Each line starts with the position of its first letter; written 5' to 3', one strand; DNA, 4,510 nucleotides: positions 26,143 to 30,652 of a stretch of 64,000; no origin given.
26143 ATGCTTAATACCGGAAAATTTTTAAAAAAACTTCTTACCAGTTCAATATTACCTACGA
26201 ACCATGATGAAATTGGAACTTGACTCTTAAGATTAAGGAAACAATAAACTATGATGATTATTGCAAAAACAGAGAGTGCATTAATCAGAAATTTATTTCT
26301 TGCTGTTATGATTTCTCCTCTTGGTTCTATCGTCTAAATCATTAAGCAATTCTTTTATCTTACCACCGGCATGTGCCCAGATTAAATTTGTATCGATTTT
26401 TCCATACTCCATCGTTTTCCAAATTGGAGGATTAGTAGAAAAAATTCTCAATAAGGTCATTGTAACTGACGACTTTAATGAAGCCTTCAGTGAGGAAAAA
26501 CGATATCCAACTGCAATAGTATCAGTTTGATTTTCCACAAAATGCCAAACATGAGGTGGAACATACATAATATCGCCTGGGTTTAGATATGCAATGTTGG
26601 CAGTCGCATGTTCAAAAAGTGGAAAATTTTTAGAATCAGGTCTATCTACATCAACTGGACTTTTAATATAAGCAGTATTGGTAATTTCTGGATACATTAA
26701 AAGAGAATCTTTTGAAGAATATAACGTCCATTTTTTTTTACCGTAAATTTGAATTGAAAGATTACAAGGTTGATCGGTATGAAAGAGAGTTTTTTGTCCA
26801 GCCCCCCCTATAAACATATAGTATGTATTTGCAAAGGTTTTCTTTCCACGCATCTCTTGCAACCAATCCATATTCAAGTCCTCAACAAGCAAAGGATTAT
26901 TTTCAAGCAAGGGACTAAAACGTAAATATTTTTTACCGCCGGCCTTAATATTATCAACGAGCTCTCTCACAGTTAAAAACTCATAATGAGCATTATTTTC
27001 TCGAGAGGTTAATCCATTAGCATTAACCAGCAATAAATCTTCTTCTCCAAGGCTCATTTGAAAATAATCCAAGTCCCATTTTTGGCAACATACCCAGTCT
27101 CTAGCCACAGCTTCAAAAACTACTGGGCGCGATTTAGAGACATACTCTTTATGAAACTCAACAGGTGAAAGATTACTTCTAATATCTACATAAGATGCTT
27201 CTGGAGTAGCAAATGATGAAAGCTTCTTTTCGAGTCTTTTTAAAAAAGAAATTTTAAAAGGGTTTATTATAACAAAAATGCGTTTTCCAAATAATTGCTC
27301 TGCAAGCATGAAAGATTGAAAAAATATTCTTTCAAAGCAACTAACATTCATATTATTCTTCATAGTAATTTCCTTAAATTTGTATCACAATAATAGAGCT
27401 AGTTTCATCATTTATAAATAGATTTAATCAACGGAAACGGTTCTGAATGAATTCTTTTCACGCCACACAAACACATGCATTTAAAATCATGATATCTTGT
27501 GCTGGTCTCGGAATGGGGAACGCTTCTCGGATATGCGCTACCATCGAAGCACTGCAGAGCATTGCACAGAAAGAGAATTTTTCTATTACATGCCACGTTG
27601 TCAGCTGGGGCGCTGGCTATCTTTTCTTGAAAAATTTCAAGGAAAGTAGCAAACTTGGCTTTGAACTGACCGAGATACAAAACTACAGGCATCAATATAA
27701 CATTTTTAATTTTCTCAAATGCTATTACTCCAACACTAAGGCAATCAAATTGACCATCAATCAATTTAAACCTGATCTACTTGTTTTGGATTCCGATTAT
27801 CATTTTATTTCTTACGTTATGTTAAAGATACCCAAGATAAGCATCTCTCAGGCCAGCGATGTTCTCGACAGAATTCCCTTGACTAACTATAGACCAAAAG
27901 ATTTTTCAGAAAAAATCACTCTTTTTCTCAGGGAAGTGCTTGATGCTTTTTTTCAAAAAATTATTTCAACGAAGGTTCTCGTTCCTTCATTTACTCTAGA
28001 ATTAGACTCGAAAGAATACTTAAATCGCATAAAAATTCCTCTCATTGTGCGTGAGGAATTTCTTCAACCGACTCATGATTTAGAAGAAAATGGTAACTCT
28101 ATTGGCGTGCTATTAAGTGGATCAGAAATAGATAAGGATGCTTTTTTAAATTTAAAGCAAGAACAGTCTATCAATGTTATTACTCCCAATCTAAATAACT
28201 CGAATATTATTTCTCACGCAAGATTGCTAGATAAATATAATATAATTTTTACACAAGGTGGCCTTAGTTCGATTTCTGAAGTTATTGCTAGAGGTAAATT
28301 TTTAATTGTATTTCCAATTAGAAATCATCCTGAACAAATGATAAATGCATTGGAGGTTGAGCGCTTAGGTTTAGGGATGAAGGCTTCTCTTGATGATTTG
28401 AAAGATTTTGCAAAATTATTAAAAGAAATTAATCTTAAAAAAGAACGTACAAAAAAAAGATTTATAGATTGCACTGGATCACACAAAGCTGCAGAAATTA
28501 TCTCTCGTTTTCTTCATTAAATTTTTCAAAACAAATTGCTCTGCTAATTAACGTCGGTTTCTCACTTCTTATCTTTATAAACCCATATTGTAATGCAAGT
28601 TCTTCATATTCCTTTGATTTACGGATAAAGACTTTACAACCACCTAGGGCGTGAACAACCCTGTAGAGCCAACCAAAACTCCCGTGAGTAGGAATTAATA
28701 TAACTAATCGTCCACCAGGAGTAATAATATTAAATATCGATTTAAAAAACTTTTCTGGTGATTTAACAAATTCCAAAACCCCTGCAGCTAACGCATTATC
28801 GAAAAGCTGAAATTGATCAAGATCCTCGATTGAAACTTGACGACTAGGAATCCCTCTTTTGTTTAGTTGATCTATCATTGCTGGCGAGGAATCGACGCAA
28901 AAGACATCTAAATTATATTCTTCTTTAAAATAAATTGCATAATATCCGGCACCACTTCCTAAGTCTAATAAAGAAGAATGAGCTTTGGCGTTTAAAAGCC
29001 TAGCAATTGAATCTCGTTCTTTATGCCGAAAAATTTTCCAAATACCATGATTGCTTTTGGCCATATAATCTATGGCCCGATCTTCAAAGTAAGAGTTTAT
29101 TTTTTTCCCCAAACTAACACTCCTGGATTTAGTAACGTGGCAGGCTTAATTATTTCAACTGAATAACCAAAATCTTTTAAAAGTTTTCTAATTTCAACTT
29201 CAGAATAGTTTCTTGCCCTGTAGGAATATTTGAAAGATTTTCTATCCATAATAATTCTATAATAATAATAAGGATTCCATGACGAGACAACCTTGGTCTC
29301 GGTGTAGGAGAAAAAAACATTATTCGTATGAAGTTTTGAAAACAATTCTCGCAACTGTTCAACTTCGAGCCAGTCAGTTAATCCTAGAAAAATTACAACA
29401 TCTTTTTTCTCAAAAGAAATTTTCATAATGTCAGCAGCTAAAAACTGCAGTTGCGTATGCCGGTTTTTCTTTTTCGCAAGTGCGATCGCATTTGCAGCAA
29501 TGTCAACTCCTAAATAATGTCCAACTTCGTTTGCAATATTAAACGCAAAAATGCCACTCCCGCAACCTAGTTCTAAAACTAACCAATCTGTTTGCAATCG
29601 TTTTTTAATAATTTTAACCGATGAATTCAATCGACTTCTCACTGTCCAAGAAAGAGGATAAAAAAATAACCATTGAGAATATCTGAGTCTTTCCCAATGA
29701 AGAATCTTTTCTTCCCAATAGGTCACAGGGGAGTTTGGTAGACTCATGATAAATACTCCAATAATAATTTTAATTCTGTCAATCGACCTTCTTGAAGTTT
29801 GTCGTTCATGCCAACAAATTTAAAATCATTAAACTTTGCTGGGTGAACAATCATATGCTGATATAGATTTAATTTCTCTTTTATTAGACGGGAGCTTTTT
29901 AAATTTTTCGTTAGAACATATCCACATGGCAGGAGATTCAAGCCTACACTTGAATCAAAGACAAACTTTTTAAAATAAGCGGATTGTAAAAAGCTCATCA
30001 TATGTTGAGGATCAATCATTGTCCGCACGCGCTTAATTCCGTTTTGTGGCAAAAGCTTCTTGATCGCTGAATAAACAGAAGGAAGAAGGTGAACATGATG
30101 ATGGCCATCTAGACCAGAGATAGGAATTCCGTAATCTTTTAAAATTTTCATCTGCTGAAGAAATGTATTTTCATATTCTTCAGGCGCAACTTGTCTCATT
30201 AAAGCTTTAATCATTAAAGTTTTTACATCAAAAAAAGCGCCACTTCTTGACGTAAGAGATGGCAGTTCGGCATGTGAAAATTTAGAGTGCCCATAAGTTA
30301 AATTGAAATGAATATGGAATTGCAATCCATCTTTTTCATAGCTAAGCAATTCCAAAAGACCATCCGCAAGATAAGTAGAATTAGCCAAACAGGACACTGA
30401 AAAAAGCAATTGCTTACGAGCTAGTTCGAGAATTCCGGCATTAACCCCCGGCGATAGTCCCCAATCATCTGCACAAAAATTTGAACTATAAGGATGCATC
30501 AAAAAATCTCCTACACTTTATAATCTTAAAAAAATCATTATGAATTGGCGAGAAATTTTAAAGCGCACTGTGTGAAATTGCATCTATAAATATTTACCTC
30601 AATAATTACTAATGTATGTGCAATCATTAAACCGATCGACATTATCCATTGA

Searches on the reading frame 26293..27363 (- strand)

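Call 80: search_protein_families(library=pfam, proteins=[window:26293-27363:-], max_evalue=0.001)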
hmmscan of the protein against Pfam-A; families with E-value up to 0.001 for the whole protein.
window:26293-27363:- (356 aa): 2 families
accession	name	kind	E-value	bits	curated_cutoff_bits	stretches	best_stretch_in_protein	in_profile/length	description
PF13621.12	Cupin_8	-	3.6e-35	122.5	27.4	1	68-290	2-247/252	Cupin-like domain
PF08007.18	JmjC_2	-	3.4e-10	40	22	1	169-289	19-121/127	JmjC domain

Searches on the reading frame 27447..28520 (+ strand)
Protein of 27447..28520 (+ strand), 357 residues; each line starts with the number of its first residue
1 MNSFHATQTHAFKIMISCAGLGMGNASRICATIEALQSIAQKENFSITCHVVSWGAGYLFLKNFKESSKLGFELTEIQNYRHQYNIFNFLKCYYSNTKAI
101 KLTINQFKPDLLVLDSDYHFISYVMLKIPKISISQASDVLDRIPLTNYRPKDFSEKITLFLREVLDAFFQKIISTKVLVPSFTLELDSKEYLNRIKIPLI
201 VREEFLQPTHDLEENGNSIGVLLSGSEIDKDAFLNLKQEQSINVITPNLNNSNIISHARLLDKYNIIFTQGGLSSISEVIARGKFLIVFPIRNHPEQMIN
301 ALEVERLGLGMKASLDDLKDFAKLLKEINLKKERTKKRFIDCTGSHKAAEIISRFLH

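Call 80: search_protein_families(library=pfam, proteins=[window:27447-28520:+], max_evalue=0.001)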
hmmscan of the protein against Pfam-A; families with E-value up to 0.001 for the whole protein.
window:27447-28520:+ (357 aa): 2 families
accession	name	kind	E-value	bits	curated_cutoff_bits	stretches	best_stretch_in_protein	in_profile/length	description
PF13528.12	Glyco_trans_1_3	-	3.1e-09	36.9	25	1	13-320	2-313/322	Glycosyl transferase family 1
PF04101.22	Glyco_tran_28_C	-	2.8e-08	34.4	22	1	247-352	54-163/166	Glycosyltransferase family 28 C-terminal domain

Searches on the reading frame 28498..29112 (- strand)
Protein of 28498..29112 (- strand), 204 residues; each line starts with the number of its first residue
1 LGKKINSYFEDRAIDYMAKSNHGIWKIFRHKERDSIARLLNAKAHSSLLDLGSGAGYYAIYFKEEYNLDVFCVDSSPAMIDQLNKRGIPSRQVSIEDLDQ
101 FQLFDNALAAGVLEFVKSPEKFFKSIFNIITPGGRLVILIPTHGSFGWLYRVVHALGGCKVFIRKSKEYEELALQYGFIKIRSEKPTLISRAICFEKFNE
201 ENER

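Call 80: search_protein_families(library=pfam, proteins=[window:28498-29112:-], max_evalue=0.001)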
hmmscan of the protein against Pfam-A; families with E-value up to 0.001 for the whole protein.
window:28498-29112:- (204 aa): 8 families
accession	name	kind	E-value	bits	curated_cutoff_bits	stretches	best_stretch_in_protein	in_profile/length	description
PF13489.12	Methyltransf_23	-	1.7e-14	54.3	27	1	31-190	8-146/164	Methyltransferase domain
PF08241.18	Methyltransf_11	-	7e-14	52.7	21.2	1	49-138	1-95/95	Methyltransferase domain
PF08242.18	Methyltransf_12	-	1.8e-11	45.1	30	1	49-136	1-98/98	Methyltransferase domain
PF13649.12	Methyltransf_25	-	1.1e-10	42.5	27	1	49-134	2-97/97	Methyltransferase domain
PF13847.12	Methyltransf_31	-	6.7e-09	36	27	1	44-139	3-110/145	Methyltransferase domain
PF05219.18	DREV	-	3.2e-05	23.6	26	1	44-138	94-186/265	DREV methyltransferase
PF02353.26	CMAS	-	4.4e-05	23.4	27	1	33-138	51-164/273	Mycolic acid cyclopropane synthetase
PF07021.18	MetW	-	0.00021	21.4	21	1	43-146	12-115/193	Methionine biosynthesis protein MetW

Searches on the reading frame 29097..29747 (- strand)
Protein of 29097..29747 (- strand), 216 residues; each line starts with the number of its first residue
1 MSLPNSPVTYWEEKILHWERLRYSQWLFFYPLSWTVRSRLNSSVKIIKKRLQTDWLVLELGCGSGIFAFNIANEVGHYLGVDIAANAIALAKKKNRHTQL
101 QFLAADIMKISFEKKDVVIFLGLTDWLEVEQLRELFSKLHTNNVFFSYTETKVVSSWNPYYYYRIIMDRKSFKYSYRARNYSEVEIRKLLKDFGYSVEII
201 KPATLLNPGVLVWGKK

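Call 80: search_protein_families(library=pfam, proteins=[window:29097-29747:-], max_evalue=0.001)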
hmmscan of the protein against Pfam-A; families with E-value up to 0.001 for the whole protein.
window:29097-29747:- (216 aa): 9 families
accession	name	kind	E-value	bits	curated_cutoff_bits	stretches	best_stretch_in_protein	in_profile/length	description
PF13649.12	Methyltransf_25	-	6.7e-14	52.8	27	1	57-140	1-90/97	Methyltransferase domain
PF13847.12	Methyltransf_31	-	3.7e-11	43.3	27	1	57-160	7-128/145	Methyltransferase domain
PF08241.18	Methyltransf_11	-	1.2e-10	42.4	21.2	1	58-137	1-81/95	Methyltransferase domain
PF08242.18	Methyltransf_12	-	1.2e-09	39.2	30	1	58-140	1-89/98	Methyltransferase domain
PF13489.12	Methyltransf_23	-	2.3e-06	27.9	27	1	57-197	26-161/164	Methyltransferase domain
PF05175.20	MTS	-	3.7e-05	23.9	23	1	50-119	26-103/170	Methyltransferase small domain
PF06325.19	PrmA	-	0.00019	21.5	22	1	43-119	151-231/296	Ribosomal protein L11 methyltransferase (PrmA)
PF02086.21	MethyltransfD12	-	0.00059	20.1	22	0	47-124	12-92/253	D12 class N6 adenine-specific DNA methyltransferase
PF05401.17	NodS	-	0.00074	19.8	24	1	52-123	42-115/201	Nodulation protein S (NodS)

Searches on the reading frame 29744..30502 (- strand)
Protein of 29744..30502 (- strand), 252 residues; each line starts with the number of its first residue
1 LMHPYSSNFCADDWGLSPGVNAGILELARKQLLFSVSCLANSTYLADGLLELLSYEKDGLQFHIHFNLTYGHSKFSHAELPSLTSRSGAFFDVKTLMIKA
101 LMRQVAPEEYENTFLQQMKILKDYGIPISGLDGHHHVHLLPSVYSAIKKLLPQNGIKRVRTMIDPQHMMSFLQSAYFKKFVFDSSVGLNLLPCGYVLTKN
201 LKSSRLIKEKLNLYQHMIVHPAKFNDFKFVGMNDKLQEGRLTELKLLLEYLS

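Call 80: search_protein_families(library=pfam, proteins=[window:29744-30502:-], max_evalue=0.001)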
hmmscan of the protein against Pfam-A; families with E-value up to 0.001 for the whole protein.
window:29744-30502:- (252 aa): 1 family
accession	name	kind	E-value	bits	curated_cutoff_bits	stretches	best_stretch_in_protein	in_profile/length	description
PF04794.17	YdjC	-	4.2e-31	109.2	29.7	1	9-248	4-256/266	YdjC-like protein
